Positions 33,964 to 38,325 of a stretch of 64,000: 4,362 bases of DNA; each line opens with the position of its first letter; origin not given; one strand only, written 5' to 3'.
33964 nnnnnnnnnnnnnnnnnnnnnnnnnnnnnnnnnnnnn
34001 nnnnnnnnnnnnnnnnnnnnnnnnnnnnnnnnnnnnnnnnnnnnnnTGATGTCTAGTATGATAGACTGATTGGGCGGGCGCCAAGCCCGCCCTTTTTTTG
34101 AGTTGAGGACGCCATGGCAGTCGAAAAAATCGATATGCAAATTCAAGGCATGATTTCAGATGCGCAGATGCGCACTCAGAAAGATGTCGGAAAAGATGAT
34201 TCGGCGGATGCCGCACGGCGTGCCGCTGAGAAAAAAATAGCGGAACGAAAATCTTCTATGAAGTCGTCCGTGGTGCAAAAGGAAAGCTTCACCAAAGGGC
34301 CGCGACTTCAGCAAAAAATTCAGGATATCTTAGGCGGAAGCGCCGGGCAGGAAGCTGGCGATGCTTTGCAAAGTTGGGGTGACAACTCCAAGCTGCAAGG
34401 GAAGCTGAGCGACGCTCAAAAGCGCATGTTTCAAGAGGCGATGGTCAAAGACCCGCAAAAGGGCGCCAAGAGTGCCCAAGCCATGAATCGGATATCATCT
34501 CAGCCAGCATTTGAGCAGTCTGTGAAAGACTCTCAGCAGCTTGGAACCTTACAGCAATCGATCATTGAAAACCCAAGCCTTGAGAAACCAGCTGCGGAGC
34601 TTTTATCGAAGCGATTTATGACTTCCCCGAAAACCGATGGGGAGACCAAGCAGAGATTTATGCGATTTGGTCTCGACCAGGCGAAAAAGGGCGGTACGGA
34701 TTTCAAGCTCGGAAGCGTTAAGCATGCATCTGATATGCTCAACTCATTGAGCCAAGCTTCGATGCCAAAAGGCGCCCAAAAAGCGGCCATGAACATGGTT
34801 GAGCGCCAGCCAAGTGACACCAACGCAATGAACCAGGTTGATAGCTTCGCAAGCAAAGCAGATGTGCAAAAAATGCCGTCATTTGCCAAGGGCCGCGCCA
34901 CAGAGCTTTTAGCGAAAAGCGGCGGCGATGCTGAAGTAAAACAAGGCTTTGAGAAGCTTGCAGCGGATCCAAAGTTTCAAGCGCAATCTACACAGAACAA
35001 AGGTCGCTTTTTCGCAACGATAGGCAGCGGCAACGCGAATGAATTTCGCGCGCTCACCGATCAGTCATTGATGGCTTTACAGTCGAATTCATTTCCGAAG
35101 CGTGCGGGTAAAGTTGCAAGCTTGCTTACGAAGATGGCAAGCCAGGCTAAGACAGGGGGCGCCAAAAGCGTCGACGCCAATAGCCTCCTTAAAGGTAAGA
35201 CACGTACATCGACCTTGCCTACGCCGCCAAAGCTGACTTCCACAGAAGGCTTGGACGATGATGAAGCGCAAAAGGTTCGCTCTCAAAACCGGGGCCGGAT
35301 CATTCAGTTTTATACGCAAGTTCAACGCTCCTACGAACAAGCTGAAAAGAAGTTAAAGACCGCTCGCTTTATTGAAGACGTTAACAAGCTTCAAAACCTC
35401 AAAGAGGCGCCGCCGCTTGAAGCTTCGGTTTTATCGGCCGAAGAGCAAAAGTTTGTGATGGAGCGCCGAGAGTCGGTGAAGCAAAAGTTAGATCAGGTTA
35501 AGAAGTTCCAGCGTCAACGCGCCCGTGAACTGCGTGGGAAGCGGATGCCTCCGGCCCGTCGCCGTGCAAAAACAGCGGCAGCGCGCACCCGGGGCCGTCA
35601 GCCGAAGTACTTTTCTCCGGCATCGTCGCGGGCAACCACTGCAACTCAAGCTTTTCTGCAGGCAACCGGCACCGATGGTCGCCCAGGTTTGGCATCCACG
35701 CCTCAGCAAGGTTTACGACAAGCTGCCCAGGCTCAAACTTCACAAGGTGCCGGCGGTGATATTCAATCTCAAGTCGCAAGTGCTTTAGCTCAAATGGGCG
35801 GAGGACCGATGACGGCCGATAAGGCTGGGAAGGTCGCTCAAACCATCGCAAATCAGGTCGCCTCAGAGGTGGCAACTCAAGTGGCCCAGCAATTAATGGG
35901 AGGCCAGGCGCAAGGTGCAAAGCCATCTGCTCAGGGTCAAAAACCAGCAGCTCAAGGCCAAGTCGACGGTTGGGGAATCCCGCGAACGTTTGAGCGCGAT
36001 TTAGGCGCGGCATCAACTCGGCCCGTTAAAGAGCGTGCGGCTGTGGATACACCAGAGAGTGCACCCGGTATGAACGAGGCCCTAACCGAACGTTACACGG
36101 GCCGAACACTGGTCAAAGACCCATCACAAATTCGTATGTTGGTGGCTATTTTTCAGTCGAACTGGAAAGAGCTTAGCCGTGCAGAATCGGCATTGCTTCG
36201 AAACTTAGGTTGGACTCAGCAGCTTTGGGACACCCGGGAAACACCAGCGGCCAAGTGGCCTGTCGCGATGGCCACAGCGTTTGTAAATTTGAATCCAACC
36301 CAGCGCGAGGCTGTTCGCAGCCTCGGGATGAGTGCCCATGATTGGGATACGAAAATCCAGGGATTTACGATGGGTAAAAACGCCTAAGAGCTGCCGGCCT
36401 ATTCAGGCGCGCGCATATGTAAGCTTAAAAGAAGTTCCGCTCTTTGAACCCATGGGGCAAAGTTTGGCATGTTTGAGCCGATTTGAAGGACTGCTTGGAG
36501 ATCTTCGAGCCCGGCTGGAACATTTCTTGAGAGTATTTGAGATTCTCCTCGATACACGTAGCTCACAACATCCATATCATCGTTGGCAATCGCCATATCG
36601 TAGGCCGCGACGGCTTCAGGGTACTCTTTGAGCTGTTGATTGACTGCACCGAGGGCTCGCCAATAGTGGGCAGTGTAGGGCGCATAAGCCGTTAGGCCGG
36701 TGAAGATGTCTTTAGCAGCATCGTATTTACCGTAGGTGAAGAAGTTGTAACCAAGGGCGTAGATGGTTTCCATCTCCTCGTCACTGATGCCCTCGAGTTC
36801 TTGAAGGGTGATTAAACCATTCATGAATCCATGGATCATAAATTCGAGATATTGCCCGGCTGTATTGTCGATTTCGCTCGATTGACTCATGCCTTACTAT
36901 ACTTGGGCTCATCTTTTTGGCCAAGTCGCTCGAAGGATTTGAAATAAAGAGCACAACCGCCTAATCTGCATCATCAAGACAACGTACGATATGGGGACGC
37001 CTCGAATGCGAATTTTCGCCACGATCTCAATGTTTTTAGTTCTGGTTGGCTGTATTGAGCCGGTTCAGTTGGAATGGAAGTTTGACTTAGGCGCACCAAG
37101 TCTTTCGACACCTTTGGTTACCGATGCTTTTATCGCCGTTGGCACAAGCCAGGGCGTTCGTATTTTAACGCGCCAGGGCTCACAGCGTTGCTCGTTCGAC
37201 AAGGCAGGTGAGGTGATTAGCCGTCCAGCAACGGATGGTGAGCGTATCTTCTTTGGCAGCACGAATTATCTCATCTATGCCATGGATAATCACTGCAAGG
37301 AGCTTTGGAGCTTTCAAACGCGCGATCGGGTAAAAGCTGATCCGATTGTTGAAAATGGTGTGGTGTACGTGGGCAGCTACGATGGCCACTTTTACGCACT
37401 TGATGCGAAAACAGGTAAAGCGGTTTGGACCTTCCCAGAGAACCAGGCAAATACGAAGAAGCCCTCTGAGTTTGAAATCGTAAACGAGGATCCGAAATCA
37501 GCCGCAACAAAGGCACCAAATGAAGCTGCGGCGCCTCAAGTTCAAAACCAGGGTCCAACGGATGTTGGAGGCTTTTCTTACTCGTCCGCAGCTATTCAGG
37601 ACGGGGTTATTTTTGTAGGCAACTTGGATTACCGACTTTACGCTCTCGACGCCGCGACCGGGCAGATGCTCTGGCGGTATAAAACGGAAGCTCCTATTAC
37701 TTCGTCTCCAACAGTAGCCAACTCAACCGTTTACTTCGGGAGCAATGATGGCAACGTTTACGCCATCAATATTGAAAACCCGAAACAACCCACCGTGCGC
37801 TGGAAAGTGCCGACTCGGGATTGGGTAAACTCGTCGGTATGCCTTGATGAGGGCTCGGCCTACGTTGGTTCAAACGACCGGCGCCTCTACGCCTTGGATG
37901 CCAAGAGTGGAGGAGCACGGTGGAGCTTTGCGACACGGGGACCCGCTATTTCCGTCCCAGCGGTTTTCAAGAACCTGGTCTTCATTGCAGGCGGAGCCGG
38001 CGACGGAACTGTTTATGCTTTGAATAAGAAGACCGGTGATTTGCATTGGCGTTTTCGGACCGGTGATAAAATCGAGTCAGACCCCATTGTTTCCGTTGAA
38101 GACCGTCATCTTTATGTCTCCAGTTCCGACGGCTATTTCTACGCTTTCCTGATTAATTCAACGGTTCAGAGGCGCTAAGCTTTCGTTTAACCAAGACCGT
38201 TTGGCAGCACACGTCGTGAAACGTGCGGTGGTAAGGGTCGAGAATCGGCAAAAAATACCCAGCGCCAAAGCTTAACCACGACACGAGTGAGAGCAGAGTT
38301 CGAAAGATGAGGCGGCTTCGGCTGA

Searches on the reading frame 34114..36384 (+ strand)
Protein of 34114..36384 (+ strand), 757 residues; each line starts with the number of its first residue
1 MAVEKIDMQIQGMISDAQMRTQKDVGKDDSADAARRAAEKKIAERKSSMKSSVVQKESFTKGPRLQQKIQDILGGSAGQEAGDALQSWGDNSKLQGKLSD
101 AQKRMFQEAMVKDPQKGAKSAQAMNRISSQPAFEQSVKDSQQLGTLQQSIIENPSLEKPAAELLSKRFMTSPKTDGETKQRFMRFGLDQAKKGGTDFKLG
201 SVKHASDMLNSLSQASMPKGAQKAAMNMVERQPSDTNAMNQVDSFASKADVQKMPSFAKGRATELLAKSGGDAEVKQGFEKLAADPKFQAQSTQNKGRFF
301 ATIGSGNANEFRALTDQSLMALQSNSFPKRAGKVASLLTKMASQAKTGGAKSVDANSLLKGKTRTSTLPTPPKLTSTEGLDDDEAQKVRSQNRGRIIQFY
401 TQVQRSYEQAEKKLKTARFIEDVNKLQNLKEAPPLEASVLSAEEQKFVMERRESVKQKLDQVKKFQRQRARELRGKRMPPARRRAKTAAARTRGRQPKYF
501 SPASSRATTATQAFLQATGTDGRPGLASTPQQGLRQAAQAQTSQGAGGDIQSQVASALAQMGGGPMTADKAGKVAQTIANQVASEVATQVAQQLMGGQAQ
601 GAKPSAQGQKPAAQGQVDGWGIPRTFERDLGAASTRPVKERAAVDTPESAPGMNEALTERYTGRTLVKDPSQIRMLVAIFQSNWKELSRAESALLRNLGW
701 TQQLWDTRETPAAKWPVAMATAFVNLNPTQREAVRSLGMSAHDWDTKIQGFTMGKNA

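Call 6: search_protein_families(library=pfam, proteins=[window:34114-36384:+], max_evalue=0.1)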
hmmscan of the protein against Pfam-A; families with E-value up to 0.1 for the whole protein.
window:34114-36384:+ (757 aa): 1 family
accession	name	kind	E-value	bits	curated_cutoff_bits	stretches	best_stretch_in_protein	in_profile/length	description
PF24531.2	ANC1_spectrin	-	0.057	14.3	27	1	400-464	20-76/95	Nuclear anchorage protein 1, spectrin repeat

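Call 7: search_protein_families(library=ncbifam, proteins=[window:34114-36384:+], max_evalue=0.1)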
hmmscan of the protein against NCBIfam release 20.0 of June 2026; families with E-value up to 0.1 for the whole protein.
window:34114-36384:+ (757 aa): 0 families

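Call 51: find_homologous_proteins(query=window:34114-36384:+, max_evalue=0.001)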
Query window:34114-36384:+ (757 aa): 32 proteins with E <= 0.001 among 8000 candidates.
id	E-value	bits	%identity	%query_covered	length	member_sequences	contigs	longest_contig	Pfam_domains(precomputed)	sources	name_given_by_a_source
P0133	0.0e+0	1484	92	100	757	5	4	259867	-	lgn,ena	-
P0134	0.0e+0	1366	85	100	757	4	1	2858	-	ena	-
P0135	0.0e+0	1245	77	100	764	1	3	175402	-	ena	-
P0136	2.7e-295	1000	64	100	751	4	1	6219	-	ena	-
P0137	4.1e-279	946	90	65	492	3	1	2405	-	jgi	jgi:hypothetical protein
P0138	3.4e-253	861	55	100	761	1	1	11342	-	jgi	jgi:hypothetical protein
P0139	2.0e-242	825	54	98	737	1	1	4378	-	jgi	jgi:hypothetical protein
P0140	1.1e-239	816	53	100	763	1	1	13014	-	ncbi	-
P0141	3.6e-238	811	52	100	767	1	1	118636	-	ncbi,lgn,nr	ncbi:MAG: hypothetical protein HY903_16495 [Deltaproteobacteria bacterium]|nr:hypothetical protein [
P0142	4.2e-238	811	53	100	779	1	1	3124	-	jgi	-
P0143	3.6e-233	795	52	100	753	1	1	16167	-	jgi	jgi:hypothetical protein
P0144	3.4e-232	791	52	100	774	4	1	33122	-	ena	-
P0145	4.5e-231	788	52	100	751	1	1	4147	-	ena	-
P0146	2.1e-229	782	51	100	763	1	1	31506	-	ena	-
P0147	9.7e-225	767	52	100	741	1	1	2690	-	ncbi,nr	ncbi:MAG: hypothetical protein HYZ27_02235 [Deltaproteobacteria bacterium]|nr:hypothetical protein [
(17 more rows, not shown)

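Call 56: search_solved_structures(query=A3, max_evalue=1)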
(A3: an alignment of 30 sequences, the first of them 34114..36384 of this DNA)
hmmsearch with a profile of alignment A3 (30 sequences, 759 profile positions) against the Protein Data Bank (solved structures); distinct sequences matched with E-value up to 1: 3.
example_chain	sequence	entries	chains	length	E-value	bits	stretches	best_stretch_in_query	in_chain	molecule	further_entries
4o8w_A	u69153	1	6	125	0.0022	19.8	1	91-169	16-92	Spore germination protein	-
6e9r_B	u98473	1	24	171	0.22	13.3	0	184-250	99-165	DHF46 filament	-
5cyb_A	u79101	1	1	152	0.28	12.9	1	561-662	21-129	Lipoprotein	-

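Call 59: predict_structure(alignment_id=A3)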
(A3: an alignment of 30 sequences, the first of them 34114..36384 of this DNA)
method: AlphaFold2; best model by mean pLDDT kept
length: 757 residues; sequences in the alignment: 30
mean_pLDDT: 74.5   pTM: 0.44
mean pLDDT of the five models: 74.5, 71.4, 68.7, 68.5, 66.6
residues with pLDDT >= 90: 219; 70-90: 302; 50-70: 71; < 50: 165
segments of 3 or more residues with pLDDT < 50: 1-12, 24-27, 54-60, 195-198, 363-366, 500-530, 539-559, 561-567, 578-617, 625-649, 755-757
pLDDT, mean of each block of 10 residues (from residue 1): 39 52 50 71 70 48 76 85 89 87 89 90 91 87 90 88 89 87 90 59 91 91 94 90 94 93 95 95 94 94 92 94 87 90 88 82 57 80 85 90 90 90 77 77 86 91 91 88 84 60 43 40 39 49 36 47 47 50 40 35 30 44 45 36 38 72 74 84 89 91 88 83 89 88 84 54
secondary structure, 60 per line:
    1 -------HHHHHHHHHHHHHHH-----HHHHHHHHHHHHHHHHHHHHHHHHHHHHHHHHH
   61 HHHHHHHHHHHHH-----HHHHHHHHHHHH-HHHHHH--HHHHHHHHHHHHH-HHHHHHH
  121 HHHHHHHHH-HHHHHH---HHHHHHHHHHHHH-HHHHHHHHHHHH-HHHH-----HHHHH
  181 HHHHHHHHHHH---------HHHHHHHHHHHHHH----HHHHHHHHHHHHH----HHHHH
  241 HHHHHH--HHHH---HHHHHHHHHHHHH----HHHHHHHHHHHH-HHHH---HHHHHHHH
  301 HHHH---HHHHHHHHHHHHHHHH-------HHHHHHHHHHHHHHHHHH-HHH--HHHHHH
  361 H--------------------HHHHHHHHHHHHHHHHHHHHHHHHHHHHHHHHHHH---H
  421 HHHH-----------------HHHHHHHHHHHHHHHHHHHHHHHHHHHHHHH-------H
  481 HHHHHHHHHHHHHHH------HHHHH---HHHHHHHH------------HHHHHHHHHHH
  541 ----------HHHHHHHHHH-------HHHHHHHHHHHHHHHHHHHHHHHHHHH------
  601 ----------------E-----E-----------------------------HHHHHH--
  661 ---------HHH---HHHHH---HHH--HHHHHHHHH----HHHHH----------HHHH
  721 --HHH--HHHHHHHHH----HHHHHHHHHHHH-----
elements in order (helices of 4 or more, strands of 3 or more residues): H8-22 H28-73 H79-90 H92-97 H100-112 H114-129 H131-136 H140-152 H154-165 H167-170 H176-191 H201-214 H219-231 H236-246 H249-252 H256-268 H273-284 H286-289 H293-304 H308-323 H331-348 H355-361 H382-416 H420-424 H442-472 H480-495 H502-506 H510-517 H530-540 H551-560 H568-594 H653-658 H676-680 H689-697 H702-706 H717-720 H728-736 H741-752

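Call 102: search_protein_families(library=padloc, proteins=[window:34114-36384:+], max_evalue=0.001)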
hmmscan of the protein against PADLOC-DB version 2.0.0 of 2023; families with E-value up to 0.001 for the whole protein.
window:34114-36384:+ (757 aa): 0 families

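Call 103: search_protein_families(library=phrogs, proteins=[window:34114-36384:+], max_evalue=0.001)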
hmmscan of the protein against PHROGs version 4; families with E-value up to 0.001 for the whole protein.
window:34114-36384:+ (757 aa): 0 families

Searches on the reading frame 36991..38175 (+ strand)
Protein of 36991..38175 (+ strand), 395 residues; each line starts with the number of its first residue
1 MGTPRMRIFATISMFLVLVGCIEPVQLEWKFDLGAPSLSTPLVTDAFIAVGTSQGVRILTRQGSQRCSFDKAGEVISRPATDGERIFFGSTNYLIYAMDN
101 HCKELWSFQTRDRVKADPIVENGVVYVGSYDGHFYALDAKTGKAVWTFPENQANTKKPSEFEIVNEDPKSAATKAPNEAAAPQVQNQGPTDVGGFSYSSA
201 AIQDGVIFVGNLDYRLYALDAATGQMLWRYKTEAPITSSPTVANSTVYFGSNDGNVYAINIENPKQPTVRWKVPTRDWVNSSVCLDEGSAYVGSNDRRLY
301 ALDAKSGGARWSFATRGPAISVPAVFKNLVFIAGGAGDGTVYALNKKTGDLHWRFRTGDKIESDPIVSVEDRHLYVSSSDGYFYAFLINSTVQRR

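Call 6: search_protein_families(library=pfam, proteins=[window:36991-38175:+], max_evalue=0.1)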
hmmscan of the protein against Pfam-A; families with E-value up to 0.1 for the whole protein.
window:36991-38175:+ (395 aa): 9 families
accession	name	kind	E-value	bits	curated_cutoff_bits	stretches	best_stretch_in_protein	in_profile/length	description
PF13570.13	Beta-prop_ACSF4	-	7e-58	197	133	3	199-392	54-247/329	Beta-alanine-activating enzyme, beta-propeller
PF13360.13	PQQ_2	-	4.1e-45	154.7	27.6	3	268-381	14-128/233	Outer membrane protein assembly factor BamB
PF01011.28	PQQ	-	4.4e-18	65.7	26.7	2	112-225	47-135/595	Glucose/ethanol/alcohol dehydrogenase, beta-propeller domain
PF25292.1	Beta-prop_CGLA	-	1.3e-14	54.8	26.8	1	207-260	47-103/316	Lambda-carrageenase beta-propeller domain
PF23414.1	Beta-prop_EML_2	-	4e-08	33.4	90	1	291-394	14-116/266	Echinoderm microtubule-associated protein second beta-propeller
PF24807.1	WD40_CDC20-Fz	-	6.8e-06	26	200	1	204-361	63-224/292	CDC20/Fizzy WD40 domain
PF24796.1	WDR55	-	5.9e-05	22.7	200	1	207-385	68-247/296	WDR55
PF14435.11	SUKH-4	-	0.00025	21.6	25.5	0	106-155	63-111/179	SUKH-4 immunity protein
PF23727.1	Beta-prop_FAM234A_B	-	0.0094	14.9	26.4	0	208-237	95-123/467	FAM234A/B beta-propeller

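Call 7: search_protein_families(library=ncbifam, proteins=[window:36991-38175:+], max_evalue=0.1)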
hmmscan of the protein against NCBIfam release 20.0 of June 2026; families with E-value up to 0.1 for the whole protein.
window:36991-38175:+ (395 aa): 9 families
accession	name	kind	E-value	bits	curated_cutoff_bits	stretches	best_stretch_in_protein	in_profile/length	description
TIGR03300.1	assembly_YfgL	equivalog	2.2e-41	141.8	285.2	3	198-322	59-180/377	outer membrane protein assembly factor BamB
NF053615.1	SerThrKinAfsKStmc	equivalog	4.5e-36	124.8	1300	3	254-386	674-799/809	protein serine/threonine kinase AfsK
NF008351.0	PRK11138.1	equivalog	2.6e-33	115.1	423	4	282-356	115-187/394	outer membrane protein assembly factor BamB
TIGR03075.1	PQQ_enz_alc_DH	subfamily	4.9e-27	94.7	480.05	4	105-155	50-102/530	PQQ-dependent dehydrogenase, methanol/ethanol family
TIGR04528.1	acido_non_PQQ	subfamily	4e-19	68.7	650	3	289-387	393-492/493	acido-empty-quinoprotein group A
TIGR03074.1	PQQ_membr_DH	subfamily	6.5e-10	37.5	832.65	2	192-317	200-309/783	membrane-bound PQQ-dependent dehydrogenase, glucose/quinate/shikimate family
NF050114.1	Rv3212_fam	equivalog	1.6e-07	30.9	150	0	101-148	53-97/393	Rv3212 family protein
NF041516.1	PA2928_fam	subfamily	1.8e-05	24.3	70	0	294-354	310-373/376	PA2928 family protein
NF041174.1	SDX_Thmprot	equivalog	0.00013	22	170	0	201-222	21-42/109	sulredoxin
